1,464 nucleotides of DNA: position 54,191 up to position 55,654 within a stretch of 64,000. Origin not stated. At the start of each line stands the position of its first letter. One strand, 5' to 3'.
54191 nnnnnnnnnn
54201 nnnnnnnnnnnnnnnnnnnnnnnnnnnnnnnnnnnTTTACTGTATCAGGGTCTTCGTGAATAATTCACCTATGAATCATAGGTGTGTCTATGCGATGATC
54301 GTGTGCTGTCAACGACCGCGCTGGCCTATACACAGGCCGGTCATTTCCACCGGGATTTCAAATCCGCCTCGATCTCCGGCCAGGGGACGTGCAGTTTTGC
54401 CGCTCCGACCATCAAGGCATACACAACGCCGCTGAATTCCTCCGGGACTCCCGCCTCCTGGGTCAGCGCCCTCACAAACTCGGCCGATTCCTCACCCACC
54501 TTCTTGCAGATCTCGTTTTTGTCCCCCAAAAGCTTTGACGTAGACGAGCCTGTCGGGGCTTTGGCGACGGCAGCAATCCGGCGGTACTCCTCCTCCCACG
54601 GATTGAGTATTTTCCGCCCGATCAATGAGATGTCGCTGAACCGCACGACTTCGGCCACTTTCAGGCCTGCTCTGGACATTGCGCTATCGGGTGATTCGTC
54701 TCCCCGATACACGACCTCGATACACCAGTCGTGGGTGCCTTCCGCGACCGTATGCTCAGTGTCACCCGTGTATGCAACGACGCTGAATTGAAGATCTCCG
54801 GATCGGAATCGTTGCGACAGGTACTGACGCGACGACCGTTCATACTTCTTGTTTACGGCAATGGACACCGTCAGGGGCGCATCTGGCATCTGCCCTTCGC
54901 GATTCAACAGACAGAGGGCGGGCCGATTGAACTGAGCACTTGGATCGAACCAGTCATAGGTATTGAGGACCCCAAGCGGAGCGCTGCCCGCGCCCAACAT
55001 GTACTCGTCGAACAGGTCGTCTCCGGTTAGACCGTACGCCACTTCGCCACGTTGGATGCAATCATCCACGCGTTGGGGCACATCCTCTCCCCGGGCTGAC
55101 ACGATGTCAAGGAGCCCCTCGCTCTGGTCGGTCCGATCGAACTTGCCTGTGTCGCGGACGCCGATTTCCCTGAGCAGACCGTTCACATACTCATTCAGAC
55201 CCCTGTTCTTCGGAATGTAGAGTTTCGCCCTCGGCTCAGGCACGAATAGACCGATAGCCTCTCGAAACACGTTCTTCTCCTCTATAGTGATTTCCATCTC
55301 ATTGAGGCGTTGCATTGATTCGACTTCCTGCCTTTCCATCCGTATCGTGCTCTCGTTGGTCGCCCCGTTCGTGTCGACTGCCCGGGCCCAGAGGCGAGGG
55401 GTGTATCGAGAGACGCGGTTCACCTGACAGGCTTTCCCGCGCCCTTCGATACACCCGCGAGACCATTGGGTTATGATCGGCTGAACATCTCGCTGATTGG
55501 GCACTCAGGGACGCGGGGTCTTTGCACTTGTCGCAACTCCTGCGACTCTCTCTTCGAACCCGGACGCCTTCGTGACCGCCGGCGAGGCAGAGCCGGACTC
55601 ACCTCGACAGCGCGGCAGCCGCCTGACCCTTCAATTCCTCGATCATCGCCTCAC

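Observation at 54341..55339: Possible HisG-HisE fusion (steps 1 and 2 of histidine biosynthesis in one polypeptide)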

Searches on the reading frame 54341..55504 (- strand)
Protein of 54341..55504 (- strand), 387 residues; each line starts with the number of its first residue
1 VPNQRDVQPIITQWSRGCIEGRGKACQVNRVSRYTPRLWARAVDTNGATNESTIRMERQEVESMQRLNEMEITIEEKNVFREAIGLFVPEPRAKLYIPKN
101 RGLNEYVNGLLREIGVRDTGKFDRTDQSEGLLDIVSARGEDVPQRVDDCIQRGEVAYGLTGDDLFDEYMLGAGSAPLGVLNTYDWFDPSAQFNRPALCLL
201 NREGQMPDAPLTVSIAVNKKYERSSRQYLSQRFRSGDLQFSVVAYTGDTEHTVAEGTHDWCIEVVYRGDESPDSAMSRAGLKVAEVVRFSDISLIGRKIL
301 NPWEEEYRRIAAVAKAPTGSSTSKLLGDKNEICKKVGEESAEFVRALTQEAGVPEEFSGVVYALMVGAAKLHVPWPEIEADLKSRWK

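Call 3: search_protein_families(library=pfam, proteins=[window:54341-55504:-], max_evalue=10)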
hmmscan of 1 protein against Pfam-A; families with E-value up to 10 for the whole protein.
window:54341-55504:- (387 aa): 2 families
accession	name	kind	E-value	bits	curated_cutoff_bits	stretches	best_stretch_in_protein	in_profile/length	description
PF01503.22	PRA-PH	-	3.6e-06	27.7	21.3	1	313-384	12-84/86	Phosphoribosyl-ATP pyrophosphohydrolase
PF01634.23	HisG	-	4.4e-06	27.2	25.5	1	144-300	3-141/158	ATP phosphoribosyltransferase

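Call 4: search_protein_families(library=ncbifam, proteins=[window:54341-55504:-], max_evalue=10)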
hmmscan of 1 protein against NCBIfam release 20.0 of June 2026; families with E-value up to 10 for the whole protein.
window:54341-55504:- (387 aa): 5 families
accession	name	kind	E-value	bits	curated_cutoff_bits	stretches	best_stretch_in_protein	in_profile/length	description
TIGR03188.1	histidine_hisI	equivalog_domain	1.2e-09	38.3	42.7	1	314-382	13-84/84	phosphoribosyl-ATP diphosphatase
NF002747.0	PRK02759.1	equivalog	2.9e-06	27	187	1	315-386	131-205/208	bifunctional phosphoribosyl-AMP cyclohydrolase/phosphoribosyl-ATP diphosphatase HisIE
TIGR00070.1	hisG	equivalog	6.1e-06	26.3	75.75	1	103-288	10-175/183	ATP phosphoribosyltransferase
NF001613.0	PRK00400.1-5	equivalog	0.00013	22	120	1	315-385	19-92/107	phosphoribosyl-ATP diphosphatase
NF001611.0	PRK00400.1-3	equivalog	0.078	13.1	99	1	316-349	21-55/108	phosphoribosyl-ATP diphosphatase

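Call 6: find_homologous_proteins(query=window:54341-55339:-)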
Query window:54341-55339:- (332 aa): 122 proteins with E <= 0.001 among 3031 candidates; the best 120 are listed.
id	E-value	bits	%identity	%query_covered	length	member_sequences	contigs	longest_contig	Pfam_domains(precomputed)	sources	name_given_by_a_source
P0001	4.8e-214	727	99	98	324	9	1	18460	PF01634.24,PF01503.23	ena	-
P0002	3.4e-179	613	87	93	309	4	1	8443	PF01634.24,PF01503.23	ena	-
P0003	1.4e-173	594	82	95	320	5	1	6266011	PF01634.24,PF01503.23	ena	-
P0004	2.2e-170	584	83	93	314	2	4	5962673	PF01634.24,PF01503.23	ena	-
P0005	3.4e-168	577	81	93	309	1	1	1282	PF01503.23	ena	-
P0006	3.7e-167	573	82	93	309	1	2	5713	PF01634.24,PF01503.23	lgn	-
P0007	1.8e-166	571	81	93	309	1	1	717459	PF01634.24,PF01503.23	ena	-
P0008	2.5e-166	571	81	93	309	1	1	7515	PF01634.24,PF01503.23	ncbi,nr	ncbi:MAG: hypothetical protein OXI58_18095 [Gemmatimonadota bacterium]|nr:hypothetical protein [Gemm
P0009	4.2e-166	570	82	93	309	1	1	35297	PF01503.23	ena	-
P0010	4.8e-166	570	81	93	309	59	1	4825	PF01503.23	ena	-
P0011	4.8e-166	570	81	93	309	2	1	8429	PF01503.23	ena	-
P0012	4.8e-166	570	81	93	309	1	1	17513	PF01503.23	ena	-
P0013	4.8e-166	570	81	93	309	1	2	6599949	PF01634.24,PF01503.23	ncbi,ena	-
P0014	5.8e-166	569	82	93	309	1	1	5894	PF01503.23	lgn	-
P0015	9.2e-166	569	81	93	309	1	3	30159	PF01634.24,PF01503.23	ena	-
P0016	1.3e-165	568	81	93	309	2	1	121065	PF01503.23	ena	-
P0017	1.7e-165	568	81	93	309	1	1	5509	PF01503.23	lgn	-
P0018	2.9e-165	567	81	93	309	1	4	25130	PF01503.23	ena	-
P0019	3.0e-165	567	82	93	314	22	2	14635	PF01634.24,PF01503.23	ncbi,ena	-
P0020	3.9e-165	567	81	93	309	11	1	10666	PF01503.23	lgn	-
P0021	4.5e-165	567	80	93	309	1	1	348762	PF01634.24,PF01503.23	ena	-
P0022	5.6e-165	566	81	93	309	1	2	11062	PF01503.23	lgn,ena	-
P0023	6.3e-165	566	81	93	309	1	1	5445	PF01634.24,PF01503.23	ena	-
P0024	7.3e-165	566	81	93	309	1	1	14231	PF01503.23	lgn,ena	-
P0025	8.4e-165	566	81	93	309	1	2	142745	PF01634.24,PF01503.23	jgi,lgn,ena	-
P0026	8.6e-165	566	81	93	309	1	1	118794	PF01503.23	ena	-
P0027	1.2e-164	565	81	93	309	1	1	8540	PF01503.23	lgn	-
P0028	1.4e-164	565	81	93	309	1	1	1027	PF01634.24,PF01503.23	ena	-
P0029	1.7e-164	565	81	93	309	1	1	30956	PF01634.24,PF01503.23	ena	-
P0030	2.1e-164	564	79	93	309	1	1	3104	PF01503.23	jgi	jgi:phosphoribosyl-ATP pyrophosphohydrolase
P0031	3.1e-164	564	81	93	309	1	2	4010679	PF01503.23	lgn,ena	-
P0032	3.2e-164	564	80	93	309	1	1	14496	PF01634.24,PF01503.23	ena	-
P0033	6.7e-164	563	80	93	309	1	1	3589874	PF01634.24,PF01503.23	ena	-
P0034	1.1e-163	562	80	93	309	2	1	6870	PF01503.23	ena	-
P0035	2.9e-163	561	80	93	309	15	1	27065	PF01634.24,PF01503.23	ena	-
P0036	3.6e-163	560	80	93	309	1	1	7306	PF01503.23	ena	-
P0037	5.0e-163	560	80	93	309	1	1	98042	PF01503.23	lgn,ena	-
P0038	9.3e-163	559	80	93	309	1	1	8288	PF01634.24,PF01503.23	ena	-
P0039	2.4e-162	558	80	93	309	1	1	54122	PF01634.24,PF01503.23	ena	-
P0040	4.7e-162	557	80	93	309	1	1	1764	PF01634.24,PF01503.23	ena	-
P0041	8.7e-162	556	80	93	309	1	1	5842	PF01634.24,PF01503.23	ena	-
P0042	1.0e-161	555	80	93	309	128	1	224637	PF01503.23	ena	-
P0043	5.9e-161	553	79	93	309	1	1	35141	PF01634.24,PF01503.23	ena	-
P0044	5.9e-161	553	79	93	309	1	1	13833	PF01503.23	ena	-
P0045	4.1e-160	550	80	93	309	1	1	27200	PF01634.24,PF01503.23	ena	-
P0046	4.3e-158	544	76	93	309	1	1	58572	PF01634.24,PF01503.23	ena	-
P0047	2.9e-157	541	76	93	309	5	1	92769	PF01634.24,PF01503.23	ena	-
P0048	7.1e-157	540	76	93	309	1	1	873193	PF01503.23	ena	-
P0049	3.8e-156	537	76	93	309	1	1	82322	PF01634.24,PF01503.23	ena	-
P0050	2.9e-153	528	74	93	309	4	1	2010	PF01634.24,PF01503.23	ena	-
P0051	2.7e-150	518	74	93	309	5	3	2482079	PF01634.24,PF01503.23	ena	-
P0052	5.6e-149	514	73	93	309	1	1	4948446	PF01503.23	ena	-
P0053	5.5e-146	504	72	93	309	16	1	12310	PF01503.23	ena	-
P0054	1.1e-145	503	82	81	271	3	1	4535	PF01634.24,PF01503.23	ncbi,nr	ncbi:MAG: hypothetical protein OXI35_13325, partial [Gemmatimonadota bacterium]|nr:hypothetical prot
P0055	1.4e-145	502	71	94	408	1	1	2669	PF01634.24,PF01503.23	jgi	jgi:phosphoribosyl-ATP pyrophosphohydrolase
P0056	1.4e-144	499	70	93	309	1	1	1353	PF01503.23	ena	-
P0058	1.9e-140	486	68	93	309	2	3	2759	PF01634.24,PF01503.23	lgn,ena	-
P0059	1.4e-139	483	73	93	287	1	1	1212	PF01503.23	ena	-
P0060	3.7e-138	478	68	93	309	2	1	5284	PF01634.24,PF01503.23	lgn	-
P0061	9.1e-136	470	65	93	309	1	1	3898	PF01503.23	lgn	-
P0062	1.6e-135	469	66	93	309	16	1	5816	PF01634.24,PF01503.23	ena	-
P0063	5.9e-134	464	67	93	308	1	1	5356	PF01634.24,PF01503.23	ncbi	-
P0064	1.2e-133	463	64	93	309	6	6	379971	PF01634.24,PF01503.23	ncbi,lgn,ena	-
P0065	1.8e-129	450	63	93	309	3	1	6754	PF01634.24,PF01503.23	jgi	jgi:phosphoribosyl-ATP pyrophosphohydrolase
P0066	2.2e-126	439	62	93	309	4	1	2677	PF01634.24,PF01503.23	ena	-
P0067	3.2e-125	436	79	74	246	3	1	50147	PF01503.23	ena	-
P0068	4.9e-124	432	61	93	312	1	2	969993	PF01634.24,PF01503.23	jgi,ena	jgi:phosphoribosyl-ATP pyrophosphohydrolase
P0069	2.0e-115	403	77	69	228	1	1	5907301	PF01634.24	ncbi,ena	-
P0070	2.2e-112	393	59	93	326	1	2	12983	PF01503.23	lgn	-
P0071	1.0e-108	381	56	94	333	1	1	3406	PF01503.23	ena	-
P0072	4.5e-100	353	70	66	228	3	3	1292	PF01634.24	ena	-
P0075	3.3e-97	344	66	67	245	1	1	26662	PF01634.24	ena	-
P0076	1.9e-93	331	60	74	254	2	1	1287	PF01634.24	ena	-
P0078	1.9e-90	321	62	69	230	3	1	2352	PF01634.24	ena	-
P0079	5.2e-84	300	68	57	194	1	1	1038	PF01634.24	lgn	-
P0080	2.4e-83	298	51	93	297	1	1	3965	PF01634.24,PF01503.23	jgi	jgi:phosphoribosyl-ATP pyrophosphohydrolase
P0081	2.7e-83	298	50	93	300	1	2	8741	PF01634.24,PF01503.23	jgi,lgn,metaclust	metaclust:\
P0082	1.1e-80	289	49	89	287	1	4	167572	PF01634.24,PF01503.23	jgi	-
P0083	2.5e-78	281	47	94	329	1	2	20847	PF01634.24,PF01503.23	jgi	-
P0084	3.6e-77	278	46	93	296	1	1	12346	PF01634.24,PF01503.23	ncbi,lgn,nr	ncbi:MAG: phosphoribosyl-ATP diphosphatase [Nanoarchaeota archaeon]|nr:phosphoribosyl-ATP diphosphat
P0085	6.5e-77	277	47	93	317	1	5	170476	PF01634.24,PF01503.23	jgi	-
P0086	1.5e-75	272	46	93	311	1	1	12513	PF01503.23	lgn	-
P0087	4.9e-74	267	47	92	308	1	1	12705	PF01634.24,PF01503.23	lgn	-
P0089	5.3e-73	264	45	93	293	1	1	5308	PF01634.24,PF01503.23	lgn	-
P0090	2.4e-72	262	46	94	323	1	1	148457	PF01634.24,PF01503.23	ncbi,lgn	ncbi:MAG: hypothetical protein ACMXYG_06060 [Candidatus Woesearchaeota archaeon]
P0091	1.1e-70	256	45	93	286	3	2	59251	PF01634.24,PF01503.23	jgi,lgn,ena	-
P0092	8.4e-69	250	42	93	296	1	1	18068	PF01634.24,PF01503.23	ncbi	-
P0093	1.2e-68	250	42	93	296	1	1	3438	PF01634.24,PF01503.23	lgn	-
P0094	1.7e-67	246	62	53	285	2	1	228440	PF01634.24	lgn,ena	-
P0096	1.1e-64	237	44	90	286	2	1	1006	PF01634.24,PF01503.23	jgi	jgi:phosphoribosyl-ATP pyrophosphohydrolase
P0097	1.4e-64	236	42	93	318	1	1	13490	PF01634.24,PF01503.23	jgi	jgi:phosphoribosyl-ATP pyrophosphohydrolase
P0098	2.1e-63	232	42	94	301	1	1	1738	PF01634.24,PF01503.23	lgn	-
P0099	1.4e-62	230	42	88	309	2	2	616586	PF01634.24,PF01503.23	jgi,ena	-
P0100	2.5e-61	226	40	93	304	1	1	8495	PF01634.24,PF01503.23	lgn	-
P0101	5.5e-61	224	43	91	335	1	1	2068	PF01634.24,PF01503.23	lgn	-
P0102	5.5e-58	215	44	88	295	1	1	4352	PF01634.24,PF01503.23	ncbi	-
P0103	6.4e-58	214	41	92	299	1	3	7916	PF01634.24,PF01503.23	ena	-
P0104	1.1e-56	210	42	87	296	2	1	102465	PF01634.24,PF01503.23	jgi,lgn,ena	-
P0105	7.5e-56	208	40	93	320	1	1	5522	PF01634.24,PF01503.23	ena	-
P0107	2.1e-54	203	40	87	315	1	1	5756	PF01634.24,PF01503.23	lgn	-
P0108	5.2e-53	198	52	62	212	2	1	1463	PF01634.24,PF01503.23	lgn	-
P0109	1.7e-52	197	47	66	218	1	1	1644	PF01634.24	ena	-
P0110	9.2e-52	194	39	93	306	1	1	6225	PF01634.24,PF01503.23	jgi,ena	-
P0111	5.2e-51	192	41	87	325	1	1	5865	PF01634.24,PF01503.23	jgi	jgi:phosphoribosyl-ATP pyrophosphohydrolase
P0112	6.0e-51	191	46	67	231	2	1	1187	PF01634.24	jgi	-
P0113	2.5e-50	189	40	94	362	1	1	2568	PF01634.24,PF01503.23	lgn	-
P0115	2.9e-47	179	37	92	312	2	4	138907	PF01634.24,PF01503.23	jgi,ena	jgi:phosphoribosyl-ATP pyrophosphohydrolase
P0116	2.9e-46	176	38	93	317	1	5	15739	PF01634.24,PF01503.23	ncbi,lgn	ncbi:MAG: phosphoribosyl-ATP diphosphatase [Candidatus Woesearchaeota archaeon]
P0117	1.0e-44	171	35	93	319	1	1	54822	PF01634.24,PF01503.23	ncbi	ncbi:MAG: hypothetical protein R6U32_03035 [Candidatus Woesearchaeota archaeon]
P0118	1.7e-43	167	44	74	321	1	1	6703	PF01502.24,PF01634.24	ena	-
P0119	1.7e-38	151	34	87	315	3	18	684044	PF01634.24,PF01503.23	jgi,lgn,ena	jgi:phosphoribosyl-ATP pyrophosphohydrolase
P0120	6.9e-35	139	42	60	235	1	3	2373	PF01634.24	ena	-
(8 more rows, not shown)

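Call 8: find_encoding_contigs(protein=P0001, flank=10000, max_places=3)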
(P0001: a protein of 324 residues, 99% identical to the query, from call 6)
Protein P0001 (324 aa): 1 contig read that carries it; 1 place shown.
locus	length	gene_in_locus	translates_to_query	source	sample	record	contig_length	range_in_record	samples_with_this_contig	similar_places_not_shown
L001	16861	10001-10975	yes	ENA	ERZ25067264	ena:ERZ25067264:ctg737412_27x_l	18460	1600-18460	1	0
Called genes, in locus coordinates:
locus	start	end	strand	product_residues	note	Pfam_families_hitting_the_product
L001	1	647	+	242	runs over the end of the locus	PF01209:Ubie_methyltran, PF13489:Methyltransf_23, PF05175:MTS (weak), PF05401:NodS, PF13847:Methyltransf_31, PF08241:Methyltransf_11, PF08242:Methyltransf_12, PF13649:Methyltransf_25, +1 more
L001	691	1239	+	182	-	PF00293:NUDIX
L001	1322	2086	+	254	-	PF01048:PNP_UDP_1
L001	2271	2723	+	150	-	-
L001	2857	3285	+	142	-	PF06271:RDD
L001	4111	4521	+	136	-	PF00903:Glyoxalase, PF12681:Glyoxalase_2, PF18029:Glyoxalase_6 (weak)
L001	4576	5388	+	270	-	PF01209:Ubie_methyltran (weak), PF13489:Methyltransf_23, PF13847:Methyltransf_31, PF08241:Methyltransf_11, PF08242:Methyltransf_12, PF13649:Methyltransf_25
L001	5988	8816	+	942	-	-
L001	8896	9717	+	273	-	PF02522:Antibiotic_NAT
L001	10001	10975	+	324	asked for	PF01634:HisG (weak), PF01503:PRA-PH (weak)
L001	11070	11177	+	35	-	-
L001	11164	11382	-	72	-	-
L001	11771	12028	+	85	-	PF04255:DUF433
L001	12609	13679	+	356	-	PF16286:DUF4932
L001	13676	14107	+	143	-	-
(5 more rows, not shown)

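Call 9: find_encoding_contigs(protein=P0003, flank=10000, max_places=2)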
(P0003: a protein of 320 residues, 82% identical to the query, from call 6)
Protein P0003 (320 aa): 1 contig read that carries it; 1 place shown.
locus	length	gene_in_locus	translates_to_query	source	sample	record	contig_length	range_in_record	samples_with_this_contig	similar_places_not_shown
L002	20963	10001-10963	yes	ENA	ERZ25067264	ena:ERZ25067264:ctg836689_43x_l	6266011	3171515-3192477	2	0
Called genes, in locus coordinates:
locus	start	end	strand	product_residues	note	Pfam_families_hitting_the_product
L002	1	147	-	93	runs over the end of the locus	PF17645:Amdase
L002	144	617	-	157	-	PF17645:Amdase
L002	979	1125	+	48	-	-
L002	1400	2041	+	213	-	PF00857:Isochorismatase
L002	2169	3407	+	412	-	PF13378:MR_MLE_C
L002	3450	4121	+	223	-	PF02585:PIG-L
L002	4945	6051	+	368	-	PF13088:BNR_2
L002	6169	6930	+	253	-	PF05721:PhyH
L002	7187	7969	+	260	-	PF05721:PhyH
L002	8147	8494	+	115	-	-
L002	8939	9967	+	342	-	PF00107:ADH_zinc_N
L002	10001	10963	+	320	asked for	PF01634:HisG (faint), PF01503:PRA-PH (weak)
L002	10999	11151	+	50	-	-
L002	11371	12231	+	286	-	PF12706:Lactamase_B_2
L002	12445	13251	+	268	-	PF05175:MTS (weak), PF13489:Methyltransf_23, PF01209:Ubie_methyltran, PF13847:Methyltransf_31, PF08241:Methyltransf_11, PF08242:Methyltransf_12, PF13649:Methyltransf_25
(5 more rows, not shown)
